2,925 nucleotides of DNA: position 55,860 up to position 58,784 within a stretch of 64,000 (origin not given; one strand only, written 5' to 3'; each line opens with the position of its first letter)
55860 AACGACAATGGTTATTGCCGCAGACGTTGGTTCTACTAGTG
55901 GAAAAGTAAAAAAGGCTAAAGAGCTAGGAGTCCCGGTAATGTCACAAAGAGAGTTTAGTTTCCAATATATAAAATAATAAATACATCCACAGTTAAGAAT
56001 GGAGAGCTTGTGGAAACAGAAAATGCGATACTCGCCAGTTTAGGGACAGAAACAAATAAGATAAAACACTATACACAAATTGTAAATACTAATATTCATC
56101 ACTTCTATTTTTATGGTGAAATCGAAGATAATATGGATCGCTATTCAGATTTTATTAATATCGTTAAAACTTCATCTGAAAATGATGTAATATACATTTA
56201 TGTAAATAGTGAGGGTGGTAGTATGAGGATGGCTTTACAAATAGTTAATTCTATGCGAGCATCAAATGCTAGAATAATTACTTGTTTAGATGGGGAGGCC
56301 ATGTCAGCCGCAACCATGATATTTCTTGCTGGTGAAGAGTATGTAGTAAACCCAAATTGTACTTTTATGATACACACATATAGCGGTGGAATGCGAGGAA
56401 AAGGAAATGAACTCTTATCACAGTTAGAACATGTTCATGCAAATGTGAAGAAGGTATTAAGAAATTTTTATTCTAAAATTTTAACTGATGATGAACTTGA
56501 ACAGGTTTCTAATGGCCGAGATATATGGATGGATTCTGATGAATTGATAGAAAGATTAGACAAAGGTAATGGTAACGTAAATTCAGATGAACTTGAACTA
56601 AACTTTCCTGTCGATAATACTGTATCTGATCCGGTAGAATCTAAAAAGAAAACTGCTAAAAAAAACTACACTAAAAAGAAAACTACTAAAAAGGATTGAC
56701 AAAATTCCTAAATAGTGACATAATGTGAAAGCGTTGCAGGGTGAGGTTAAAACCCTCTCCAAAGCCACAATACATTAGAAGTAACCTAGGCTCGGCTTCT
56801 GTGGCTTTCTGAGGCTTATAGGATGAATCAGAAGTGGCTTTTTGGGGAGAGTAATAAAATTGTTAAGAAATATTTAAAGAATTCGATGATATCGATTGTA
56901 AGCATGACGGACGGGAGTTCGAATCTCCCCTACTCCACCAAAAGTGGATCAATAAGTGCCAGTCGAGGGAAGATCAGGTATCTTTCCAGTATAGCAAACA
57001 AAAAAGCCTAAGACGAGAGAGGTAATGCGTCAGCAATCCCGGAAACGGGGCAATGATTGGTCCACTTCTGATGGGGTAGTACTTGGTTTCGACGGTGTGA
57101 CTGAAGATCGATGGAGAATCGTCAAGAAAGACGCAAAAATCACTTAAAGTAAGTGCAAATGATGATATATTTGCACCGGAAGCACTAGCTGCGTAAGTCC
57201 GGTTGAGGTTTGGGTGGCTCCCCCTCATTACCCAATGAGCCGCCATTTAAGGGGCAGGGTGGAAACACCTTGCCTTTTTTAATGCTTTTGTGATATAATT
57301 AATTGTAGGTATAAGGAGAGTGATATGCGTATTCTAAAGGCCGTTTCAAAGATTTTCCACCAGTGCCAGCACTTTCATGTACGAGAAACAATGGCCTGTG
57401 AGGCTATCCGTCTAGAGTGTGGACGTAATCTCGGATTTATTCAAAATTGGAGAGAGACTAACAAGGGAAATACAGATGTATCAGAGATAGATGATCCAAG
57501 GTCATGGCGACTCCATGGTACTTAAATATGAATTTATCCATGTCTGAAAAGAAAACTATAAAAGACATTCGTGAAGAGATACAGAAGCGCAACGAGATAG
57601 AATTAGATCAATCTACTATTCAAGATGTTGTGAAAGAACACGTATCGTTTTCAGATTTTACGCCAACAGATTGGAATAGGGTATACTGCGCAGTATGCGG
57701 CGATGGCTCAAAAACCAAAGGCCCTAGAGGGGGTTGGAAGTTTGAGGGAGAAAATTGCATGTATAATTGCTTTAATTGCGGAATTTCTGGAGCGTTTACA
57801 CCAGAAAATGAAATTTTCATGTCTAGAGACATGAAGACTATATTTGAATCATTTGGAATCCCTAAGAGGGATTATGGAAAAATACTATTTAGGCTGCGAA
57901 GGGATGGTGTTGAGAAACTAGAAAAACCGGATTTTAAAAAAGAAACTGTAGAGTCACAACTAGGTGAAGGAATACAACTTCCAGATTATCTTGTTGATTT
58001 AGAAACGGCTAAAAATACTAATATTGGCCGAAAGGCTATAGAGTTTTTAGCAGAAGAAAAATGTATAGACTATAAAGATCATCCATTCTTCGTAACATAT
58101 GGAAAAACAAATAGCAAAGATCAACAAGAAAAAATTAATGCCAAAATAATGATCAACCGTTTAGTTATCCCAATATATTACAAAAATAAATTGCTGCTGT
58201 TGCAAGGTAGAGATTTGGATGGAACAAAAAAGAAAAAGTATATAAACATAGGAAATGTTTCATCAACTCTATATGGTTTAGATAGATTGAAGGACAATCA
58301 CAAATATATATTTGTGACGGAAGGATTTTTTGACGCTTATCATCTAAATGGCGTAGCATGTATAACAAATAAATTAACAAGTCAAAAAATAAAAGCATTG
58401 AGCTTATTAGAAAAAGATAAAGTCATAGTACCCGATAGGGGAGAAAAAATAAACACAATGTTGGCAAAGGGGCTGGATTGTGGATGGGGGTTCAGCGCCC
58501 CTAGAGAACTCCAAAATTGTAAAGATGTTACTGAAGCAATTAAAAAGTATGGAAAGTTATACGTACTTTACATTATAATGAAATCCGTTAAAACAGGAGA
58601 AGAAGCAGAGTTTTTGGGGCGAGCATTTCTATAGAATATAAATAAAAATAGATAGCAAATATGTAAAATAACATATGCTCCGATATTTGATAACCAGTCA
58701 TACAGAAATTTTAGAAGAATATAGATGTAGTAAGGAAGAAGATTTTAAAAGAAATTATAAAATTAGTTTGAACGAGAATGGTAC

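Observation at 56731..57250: Phage-encoded circularly permuted (two-piece) tmRNA with its own degradation tag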

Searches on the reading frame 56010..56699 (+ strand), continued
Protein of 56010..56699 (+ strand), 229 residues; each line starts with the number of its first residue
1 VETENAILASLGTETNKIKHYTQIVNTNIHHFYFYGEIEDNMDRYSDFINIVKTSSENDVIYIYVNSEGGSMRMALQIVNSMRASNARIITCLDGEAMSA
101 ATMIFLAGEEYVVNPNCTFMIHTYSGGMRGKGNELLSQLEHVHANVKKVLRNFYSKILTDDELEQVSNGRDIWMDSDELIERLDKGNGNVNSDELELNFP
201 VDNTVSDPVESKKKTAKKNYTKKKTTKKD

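Call 76: search_dna_similar(query=window:56010-56699:+, collection=phages, mode=protein, max_rows=30, max_evalue=1e-10)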
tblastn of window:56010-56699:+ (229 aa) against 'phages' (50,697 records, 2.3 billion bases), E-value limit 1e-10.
Records with a match: 1159; places in all: 1161; records where one place covers at least 80% of the query: 21.
Best place of each record, by identity: <60% 1159.
By first word of the organism name: Salmonella 281; Escherichia 236; Vibrio 194; Rheinheimera 115; Klebsiella 110; Pseudomonas 61; Campylobacter 20; Cronobacter 15; Phage 14; Pectobacterium 14; and 28 more.
By host as written in the record: - 190; Rheinheimera sp. BAL341 115; Escherichia coli 77; Salmonella enterica subsp. enterica serovar Enteritidis PT1 39; Klebsiella pneumoniae 36; Escherichia coli K-12 29; Salmonella enterica 25; Salmonella sp. 25; and 249 more.
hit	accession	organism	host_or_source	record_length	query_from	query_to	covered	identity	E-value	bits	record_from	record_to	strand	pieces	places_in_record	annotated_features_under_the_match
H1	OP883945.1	Stenotrophomonas phage CM1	Stenotrophomonas maltophilia SRM01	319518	1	196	86%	40.1%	3e-46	169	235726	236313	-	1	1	record has no annotation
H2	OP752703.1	Stenotrophomonas phage RAS14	Stenotrophomonas maltophilia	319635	1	196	86%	40.1%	3e-46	169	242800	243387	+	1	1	hypothetical protein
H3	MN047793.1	Xanthomonas phage Xoo-sp13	Xanthomonas oryzae pv. oryzae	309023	2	207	90%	37.9%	5e-43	160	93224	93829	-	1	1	Clp protease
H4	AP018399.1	Xanthomonas phage XacN1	Xanthomonas citri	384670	2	194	84%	39.7%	4e-44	162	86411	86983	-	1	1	Clp protease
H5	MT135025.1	Vibrio phage V07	Vibrio parahaemolyticus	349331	30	193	72%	37.3%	8e-28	116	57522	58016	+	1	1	hypothetical protein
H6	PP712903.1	Vibrio phage TCU-VP04-AIR2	Vibrio parahaemolyticus VP.1593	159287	30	193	72%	37.3%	1e-27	115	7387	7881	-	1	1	protease domain protein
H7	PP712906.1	Vibrio phage TCU-VP03-AIR1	Vibrio parahaemolyticus VP.10806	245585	30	193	72%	37.3%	1e-27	115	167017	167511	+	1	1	protease domain protein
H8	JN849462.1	Vibrio phage phi-pp2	Vibrio parahaemolyticus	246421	30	193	72%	37.3%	1e-27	115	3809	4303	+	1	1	clpP: protease domain protein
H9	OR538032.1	Vibrio phage PG216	Vibrio parahaemolyticus G299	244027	30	193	72%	37.3%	1e-27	115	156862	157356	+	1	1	protease domain protein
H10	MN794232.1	Vibrio phage VH1_2019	Vibrio natiegens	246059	30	193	72%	37.3%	1e-27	115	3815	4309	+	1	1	clpP: ATP-dependent Clp protease proteolytic subunit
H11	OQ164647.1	Vibrio phage vB_ValM_PVA8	Vibrio sp.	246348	30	193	72%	37.3%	1e-27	115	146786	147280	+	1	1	hypothetical protein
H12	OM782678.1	Vibrio phage PC-Liy1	Vibrio sp.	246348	30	193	72%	37.3%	1e-27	115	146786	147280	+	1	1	protease domain protein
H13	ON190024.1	Vibrio phage PVA8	Vibrio sp.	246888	30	193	72%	37.3%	1e-27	115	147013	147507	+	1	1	protease domain protein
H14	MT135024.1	Vibrio phage V05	Vibrio parahaemolyticus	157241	30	193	72%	37.3%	1e-27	115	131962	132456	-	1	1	hypothetical protein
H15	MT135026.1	Vibrio phage V09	Vibrio parahaemolyticus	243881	30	193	72%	37.3%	2e-27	115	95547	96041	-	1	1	hypothetical protein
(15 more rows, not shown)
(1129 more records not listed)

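Call 78: get_annotated_region(hit=H4, flank=3000)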
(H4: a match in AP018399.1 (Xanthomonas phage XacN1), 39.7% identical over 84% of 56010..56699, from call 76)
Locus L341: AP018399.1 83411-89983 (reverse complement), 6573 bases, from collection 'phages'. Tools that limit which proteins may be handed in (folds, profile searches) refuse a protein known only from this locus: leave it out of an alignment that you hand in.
description: Xanthomonas phage XacN1 DNA, complete genome.
organism: Xanthomonas phage XacN1 (NCBI taxid 2042251)
taxonomy: Viruses; Duplodnaviria; Heunggongvirae; Uroviricota; Caudoviricetes
host: Xanthomonas citri; source: -; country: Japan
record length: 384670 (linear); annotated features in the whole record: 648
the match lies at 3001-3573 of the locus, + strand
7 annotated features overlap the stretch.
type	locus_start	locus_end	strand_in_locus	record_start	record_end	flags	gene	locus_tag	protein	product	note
CDS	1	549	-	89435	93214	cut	-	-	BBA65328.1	hypothetical protein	ORF180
CDS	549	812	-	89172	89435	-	-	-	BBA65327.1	predicted ORF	ORF179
CDS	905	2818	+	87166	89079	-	-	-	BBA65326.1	NAD-dependent DNA ligase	ORF178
CDS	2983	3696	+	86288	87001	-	-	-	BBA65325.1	Clp protease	ORF177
CDS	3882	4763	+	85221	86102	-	-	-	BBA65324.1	DNA primase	ORF176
CDS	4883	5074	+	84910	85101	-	-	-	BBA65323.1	predicted ORF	ORF175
CDS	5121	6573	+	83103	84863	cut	-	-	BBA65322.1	hypothetical protein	ORF174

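Call 79: get_annotated_region(hit=H2, flank=3000)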
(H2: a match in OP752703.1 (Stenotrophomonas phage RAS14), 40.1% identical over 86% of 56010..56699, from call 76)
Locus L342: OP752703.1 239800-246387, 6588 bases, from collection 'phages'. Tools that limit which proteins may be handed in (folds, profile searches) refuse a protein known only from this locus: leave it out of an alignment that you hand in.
description: Stenotrophomonas phage RAS14, complete genome.
organism: Stenotrophomonas phage RAS14 (NCBI taxid 2996120)
taxonomy: Viruses; Duplodnaviria; Heunggongvirae; Uroviricota; Caudoviricetes
host: Stenotrophomonas maltophilia; source: sewage; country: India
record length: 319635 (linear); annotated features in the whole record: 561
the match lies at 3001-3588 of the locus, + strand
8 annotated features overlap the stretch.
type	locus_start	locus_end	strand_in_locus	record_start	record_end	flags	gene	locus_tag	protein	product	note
CDS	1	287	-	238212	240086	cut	-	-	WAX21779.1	hypothetical protein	-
CDS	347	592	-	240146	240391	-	-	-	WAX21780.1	hypothetical protein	-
CDS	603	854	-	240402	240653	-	-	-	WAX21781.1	hypothetical protein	-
CDS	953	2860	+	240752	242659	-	-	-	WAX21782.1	hypothetical protein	-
CDS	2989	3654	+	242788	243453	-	-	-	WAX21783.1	hypothetical protein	-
CDS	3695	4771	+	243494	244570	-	-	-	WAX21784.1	hypothetical protein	-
CDS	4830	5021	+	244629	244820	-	-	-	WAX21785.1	hypothetical protein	-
CDS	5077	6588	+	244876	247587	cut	-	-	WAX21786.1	hypothetical protein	-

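Call 80: get_annotated_region(hit=H3, flank=3000)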
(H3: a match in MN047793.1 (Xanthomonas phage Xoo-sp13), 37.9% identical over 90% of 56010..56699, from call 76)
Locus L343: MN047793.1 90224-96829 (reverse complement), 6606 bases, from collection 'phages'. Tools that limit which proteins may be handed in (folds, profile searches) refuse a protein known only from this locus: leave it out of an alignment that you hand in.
description: Xanthomonas phage Xoo-sp13, complete genome.
organism: Xanthomonas phage Xoo-sp13 (NCBI taxid 2591401)
taxonomy: Viruses; Duplodnaviria; Heunggongvirae; Uroviricota; Caudoviricetes
host: Xanthomonas oryzae pv. oryzae; source: soil; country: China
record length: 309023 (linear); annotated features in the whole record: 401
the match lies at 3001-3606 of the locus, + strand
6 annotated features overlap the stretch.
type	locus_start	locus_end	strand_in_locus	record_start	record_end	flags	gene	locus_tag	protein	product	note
CDS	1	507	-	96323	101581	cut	-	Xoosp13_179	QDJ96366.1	hypothetical protein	-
CDS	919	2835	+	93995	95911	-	-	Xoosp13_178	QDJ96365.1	DNA ligase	-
CDS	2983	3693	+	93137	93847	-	-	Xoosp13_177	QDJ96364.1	Clp protease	-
CDS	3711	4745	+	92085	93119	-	-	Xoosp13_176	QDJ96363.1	DNA primase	-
CDS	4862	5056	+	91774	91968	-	-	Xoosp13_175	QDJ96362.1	hypothetical protein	-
CDS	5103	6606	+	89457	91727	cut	-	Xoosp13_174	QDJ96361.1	hypothetical protein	-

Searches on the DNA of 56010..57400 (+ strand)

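Call 6: search_dna_similar(query=window:56700-57300:+, collection=phages, mode=distant, max_rows=30)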
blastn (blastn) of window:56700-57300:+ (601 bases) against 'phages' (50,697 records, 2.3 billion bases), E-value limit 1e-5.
No match.

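Call 12: search_rna_families(source=window, start=56600, end=57400, threshold=evalue, max_evalue=10)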
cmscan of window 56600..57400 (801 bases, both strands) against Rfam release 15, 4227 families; matches with E-value up to 10: 7.
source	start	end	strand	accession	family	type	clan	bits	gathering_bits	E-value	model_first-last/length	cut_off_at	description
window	56880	57196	+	RF04321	tmRNA_permuted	Gene;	-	97.4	47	1.3e-19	1-213/213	no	permuted transfer-messenger RNA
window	56851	57256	+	RF01850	beta_tmRNA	Gene;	CL00001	69.9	84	5.8e-21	1-331/331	no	Betaproteobacteria transfer-messenger RNA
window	57152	57177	+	RF00266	snoZ17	Gene; snRNA; snoRNA; CD-box;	CL00053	19.1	44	1.2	1-71/71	no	Small nucleolar RNA Z17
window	57154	57193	+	RF00069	SNORD24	Gene; snRNA; snoRNA; CD-box;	-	17.6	41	6.3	1-76/76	no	Small nucleolar RNA SNORD24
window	57154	57192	+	RF00274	SNORD57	Gene; snRNA; snoRNA; CD-box;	CL00058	16.5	47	2.4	1-72/72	no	Small nucleolar RNA SNORD57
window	56913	56929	-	RF04351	Plastid-psbl-rps4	Cis-reg;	-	14.5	68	6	9-25/53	no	Plastid-psbl-rps4 3UTR RNA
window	57251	57276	+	RF01055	Molybdenum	Cis-reg; riboswitch;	-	12.9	36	5.5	76-101/135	no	Molybdenum/Tungsten riboswitch aptamer (Moco RNA motif)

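Call 25: search_rna_families(source=window, start=56650, end=57330, threshold=evalue, max_evalue=0.001, show_alignments=2)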
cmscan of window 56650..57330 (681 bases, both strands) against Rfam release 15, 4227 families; matches with E-value up to 0.001: 2.
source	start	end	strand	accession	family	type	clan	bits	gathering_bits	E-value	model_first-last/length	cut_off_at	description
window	56880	57196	+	RF04321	tmRNA_permuted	Gene;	-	97.4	47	1.1e-19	1-213/213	no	permuted transfer-messenger RNA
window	56851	57256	+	RF01850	beta_tmRNA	Gene;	CL00001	69.9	84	4.9e-21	1-331/331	no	Betaproteobacteria transfer-messenger RNA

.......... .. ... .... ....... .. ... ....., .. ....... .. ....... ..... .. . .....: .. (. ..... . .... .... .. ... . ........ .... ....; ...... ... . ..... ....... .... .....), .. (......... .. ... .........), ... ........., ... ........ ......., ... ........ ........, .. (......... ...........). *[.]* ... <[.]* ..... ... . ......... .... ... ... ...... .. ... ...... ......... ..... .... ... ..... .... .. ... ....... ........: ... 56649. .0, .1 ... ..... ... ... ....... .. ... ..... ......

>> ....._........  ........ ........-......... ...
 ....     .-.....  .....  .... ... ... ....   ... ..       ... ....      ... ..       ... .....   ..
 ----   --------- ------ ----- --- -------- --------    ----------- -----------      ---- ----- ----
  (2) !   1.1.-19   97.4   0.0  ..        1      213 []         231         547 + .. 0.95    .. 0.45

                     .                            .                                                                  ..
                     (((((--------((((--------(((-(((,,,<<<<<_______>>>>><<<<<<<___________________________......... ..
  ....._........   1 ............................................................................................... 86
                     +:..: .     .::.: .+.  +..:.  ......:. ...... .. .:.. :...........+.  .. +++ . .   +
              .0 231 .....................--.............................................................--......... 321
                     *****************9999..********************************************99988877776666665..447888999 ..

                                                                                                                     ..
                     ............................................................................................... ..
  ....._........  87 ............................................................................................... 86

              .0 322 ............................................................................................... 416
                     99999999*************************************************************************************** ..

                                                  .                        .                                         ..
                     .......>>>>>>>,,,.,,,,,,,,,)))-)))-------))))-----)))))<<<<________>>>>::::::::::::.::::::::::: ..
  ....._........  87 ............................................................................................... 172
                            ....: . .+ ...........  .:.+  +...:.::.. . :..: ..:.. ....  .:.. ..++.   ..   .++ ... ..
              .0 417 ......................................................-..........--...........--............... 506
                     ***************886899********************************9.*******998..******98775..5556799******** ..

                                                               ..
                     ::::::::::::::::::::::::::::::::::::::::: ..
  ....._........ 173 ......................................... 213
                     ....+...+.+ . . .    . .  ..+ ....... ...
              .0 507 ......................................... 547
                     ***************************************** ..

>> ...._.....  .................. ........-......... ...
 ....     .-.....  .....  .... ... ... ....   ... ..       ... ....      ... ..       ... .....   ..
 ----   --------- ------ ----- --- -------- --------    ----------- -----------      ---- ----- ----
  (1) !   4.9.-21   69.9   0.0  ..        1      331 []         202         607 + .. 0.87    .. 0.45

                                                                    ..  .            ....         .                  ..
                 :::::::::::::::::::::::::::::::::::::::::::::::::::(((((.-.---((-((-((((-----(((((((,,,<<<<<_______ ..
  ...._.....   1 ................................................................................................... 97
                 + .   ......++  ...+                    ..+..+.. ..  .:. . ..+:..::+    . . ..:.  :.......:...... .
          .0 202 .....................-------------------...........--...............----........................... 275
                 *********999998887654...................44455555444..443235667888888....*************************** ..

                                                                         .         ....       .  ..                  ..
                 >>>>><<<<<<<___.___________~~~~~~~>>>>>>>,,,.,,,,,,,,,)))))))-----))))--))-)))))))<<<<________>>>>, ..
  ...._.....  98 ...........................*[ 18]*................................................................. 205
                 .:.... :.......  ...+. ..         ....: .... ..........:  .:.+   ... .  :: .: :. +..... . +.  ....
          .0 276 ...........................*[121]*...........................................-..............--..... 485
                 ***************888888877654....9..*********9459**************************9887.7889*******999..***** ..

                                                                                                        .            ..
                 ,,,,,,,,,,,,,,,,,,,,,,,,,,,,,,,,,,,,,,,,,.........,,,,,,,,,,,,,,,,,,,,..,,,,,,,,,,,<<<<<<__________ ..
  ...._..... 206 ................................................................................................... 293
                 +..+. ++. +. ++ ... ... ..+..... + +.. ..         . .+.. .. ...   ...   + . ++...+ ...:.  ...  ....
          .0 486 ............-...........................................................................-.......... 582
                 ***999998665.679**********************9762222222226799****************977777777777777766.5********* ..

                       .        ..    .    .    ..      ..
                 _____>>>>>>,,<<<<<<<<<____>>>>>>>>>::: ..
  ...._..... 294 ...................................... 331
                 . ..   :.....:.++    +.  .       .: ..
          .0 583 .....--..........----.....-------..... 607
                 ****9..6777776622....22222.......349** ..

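Call 50: search_rna_families(sources=[L327, L328, L329, L330, L331], threshold=evalue, max_evalue=0.01)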
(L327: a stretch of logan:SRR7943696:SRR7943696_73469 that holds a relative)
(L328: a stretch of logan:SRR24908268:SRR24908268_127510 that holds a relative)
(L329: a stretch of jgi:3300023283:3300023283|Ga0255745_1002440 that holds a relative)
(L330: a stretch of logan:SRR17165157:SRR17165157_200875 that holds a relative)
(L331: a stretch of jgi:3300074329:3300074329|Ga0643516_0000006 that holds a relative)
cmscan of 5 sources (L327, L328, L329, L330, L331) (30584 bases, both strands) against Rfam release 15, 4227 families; matches with E-value up to 0.01: 10.
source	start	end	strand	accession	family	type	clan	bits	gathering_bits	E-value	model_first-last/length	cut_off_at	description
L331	3641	4027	+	RF01850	beta_tmRNA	Gene;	CL00001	100.9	84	8e-30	1-331/331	no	Betaproteobacteria transfer-messenger RNA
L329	3714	4015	+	RF04321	tmRNA_permuted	Gene;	-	100.3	47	1.1e-18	1-213/213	no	permuted transfer-messenger RNA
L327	3697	4022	+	RF04321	tmRNA_permuted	Gene;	-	92.5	47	7e-17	1-213/213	no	permuted transfer-messenger RNA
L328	1011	1336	+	RF04321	tmRNA_permuted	Gene;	-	92.5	47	7e-17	1-213/213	no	permuted transfer-messenger RNA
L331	3693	3956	+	RF04321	tmRNA_permuted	Gene;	-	91.4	47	1.2e-16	1-213/213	no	permuted transfer-messenger RNA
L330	3723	4034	+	RF04321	tmRNA_permuted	Gene;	-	86.6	47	1.5e-15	1-213/213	no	permuted transfer-messenger RNA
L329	3665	4099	+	RF01850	beta_tmRNA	Gene;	CL00001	79.1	84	1.8e-22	1-331/331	no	Betaproteobacteria transfer-messenger RNA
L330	3673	4101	+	RF01850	beta_tmRNA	Gene;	CL00001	59.8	84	5.9e-16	1-331/331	no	Betaproteobacteria transfer-messenger RNA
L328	1031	1237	+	RF01849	alpha_tmRNA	Gene;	CL00001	51.5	50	9.2e-12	79-179/355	no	Alphaproteobacteria transfer-messenger RNA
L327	3656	4097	+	RF01850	beta_tmRNA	Gene;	CL00001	47.3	84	9.2e-12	1-331/331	no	Betaproteobacteria transfer-messenger RNA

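Call 60: search_rna_families(sources=[L332, L336, L338, L339, L340], threshold=evalue, max_evalue=0.01)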
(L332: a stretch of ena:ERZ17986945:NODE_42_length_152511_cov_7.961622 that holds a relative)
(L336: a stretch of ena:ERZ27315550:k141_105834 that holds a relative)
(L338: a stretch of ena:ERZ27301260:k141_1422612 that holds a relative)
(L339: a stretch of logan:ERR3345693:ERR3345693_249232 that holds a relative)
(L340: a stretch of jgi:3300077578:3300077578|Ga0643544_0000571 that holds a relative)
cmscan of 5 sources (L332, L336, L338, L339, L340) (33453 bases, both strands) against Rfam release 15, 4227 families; matches with E-value up to 0.01: 10.
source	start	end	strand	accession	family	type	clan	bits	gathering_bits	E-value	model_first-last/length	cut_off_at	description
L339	3672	3895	+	RF04321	tmRNA_permuted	Gene;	-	116.9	47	2e-22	1-213/213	no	permuted transfer-messenger RNA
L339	3620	3967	+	RF01850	beta_tmRNA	Gene;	CL00001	116.7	84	4e-35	1-331/331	no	Betaproteobacteria transfer-messenger RNA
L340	2652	2883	+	RF04321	tmRNA_permuted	Gene;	-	108.6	47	1.6e-20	1-213/213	no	permuted transfer-messenger RNA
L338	3673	4115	+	RF01850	beta_tmRNA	Gene;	CL00001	99.6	84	2.3e-29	1-331/331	no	Betaproteobacteria transfer-messenger RNA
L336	3737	3995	+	RF04321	tmRNA_permuted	Gene;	-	96.6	47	8.6e-18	1-213/213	no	permuted transfer-messenger RNA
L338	3725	4054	+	RF04321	tmRNA_permuted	Gene;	-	84.8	47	4.4e-15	1-213/213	no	permuted transfer-messenger RNA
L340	2607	2961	+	RF01850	beta_tmRNA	Gene;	CL00001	75.6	84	3e-21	1-331/331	no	Betaproteobacteria transfer-messenger RNA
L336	3688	4023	+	RF01850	beta_tmRNA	Gene;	CL00001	69.9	84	2.5e-19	1-331/331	no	Betaproteobacteria transfer-messenger RNA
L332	3738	4066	+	RF04321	tmRNA_permuted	Gene;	-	60.9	47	1.3e-09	1-213/213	no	permuted transfer-messenger RNA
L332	3688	4138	+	RF01850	beta_tmRNA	Gene;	CL00001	33.3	84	5.6e-07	1-331/331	no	Betaproteobacteria transfer-messenger RNA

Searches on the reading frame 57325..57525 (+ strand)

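Call 7: search_protein_families(library=pfam, proteins=[window:57325-57525:+], max_evalue=0.01)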
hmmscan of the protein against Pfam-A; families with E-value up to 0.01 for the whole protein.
window:57325-57525:+ (66 aa): 0 families

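Call 8: search_protein_families(library=phrogs, proteins=[window:57325-57525:+], max_evalue=0.001)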
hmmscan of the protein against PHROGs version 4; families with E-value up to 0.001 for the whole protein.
window:57325-57525:+ (66 aa): 1 family
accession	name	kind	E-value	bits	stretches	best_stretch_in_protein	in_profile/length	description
phrog_14388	-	moron, auxiliary metabolic gene and host takeover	1.7e-05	26.2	1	12-44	42-74/82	membrane protein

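Call 75: search_protein_families(library=ncbifam, proteins=[window:57325-57525:+], max_evalue=0.001)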
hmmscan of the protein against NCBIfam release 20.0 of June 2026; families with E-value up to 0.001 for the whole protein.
window:57325-57525:+ (66 aa): 0 families

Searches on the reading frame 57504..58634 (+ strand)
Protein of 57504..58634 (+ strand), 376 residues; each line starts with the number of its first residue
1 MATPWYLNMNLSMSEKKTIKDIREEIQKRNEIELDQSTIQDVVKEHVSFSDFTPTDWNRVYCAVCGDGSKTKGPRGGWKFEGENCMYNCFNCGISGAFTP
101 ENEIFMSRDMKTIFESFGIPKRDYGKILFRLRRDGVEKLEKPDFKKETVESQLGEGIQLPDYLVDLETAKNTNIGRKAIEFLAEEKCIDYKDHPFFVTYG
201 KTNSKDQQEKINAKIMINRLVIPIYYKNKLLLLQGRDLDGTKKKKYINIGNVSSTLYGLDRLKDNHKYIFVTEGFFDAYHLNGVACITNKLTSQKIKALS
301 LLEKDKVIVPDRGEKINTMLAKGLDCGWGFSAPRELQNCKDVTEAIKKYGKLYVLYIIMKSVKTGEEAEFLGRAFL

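Call 7: search_protein_families(library=pfam, proteins=[window:57504-58634:+], max_evalue=0.01)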
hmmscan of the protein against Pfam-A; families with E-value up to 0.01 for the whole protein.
window:57504-58634:+ (376 aa): 1 family
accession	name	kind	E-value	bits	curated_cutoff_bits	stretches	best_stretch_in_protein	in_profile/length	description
PF08275.17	DNAG_N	-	0.0063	17.1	26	0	205-249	66-109/128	DNA primase catalytic core, N-terminal domain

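Call 8: search_protein_families(library=phrogs, proteins=[window:57504-58634:+], max_evalue=0.001)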
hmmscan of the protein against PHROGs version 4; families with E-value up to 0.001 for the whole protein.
window:57504-58634:+ (376 aa): 4 families
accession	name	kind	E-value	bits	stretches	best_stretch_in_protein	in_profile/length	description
phrog_47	-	DNA, RNA and nucleotide metabolism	1.7e-32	113.9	1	39-351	31-303/947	DNA primase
phrog_451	-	unknown function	3.2e-08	34.1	1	48-346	147-431/461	-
phrog_239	-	DNA, RNA and nucleotide metabolism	2.4e-06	27.8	1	213-279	141-206/801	DNA primase/helicase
phrog_849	-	DNA, RNA and nucleotide metabolism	1.2e-05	25.5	1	241-352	213-334/435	DNA primase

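Call 36: find_related_loci(query=window:57504-58634:+, collection=viral_contigs, flank=3000)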
Query window:57504-58634:+ (376 aa) in viral_contigs; peptide patterns used: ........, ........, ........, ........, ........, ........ (x = any residue, [..] = any of these).
36 stretches matched a pattern, but none encodes a relative of the query by tblastn (E <= 1e-3).
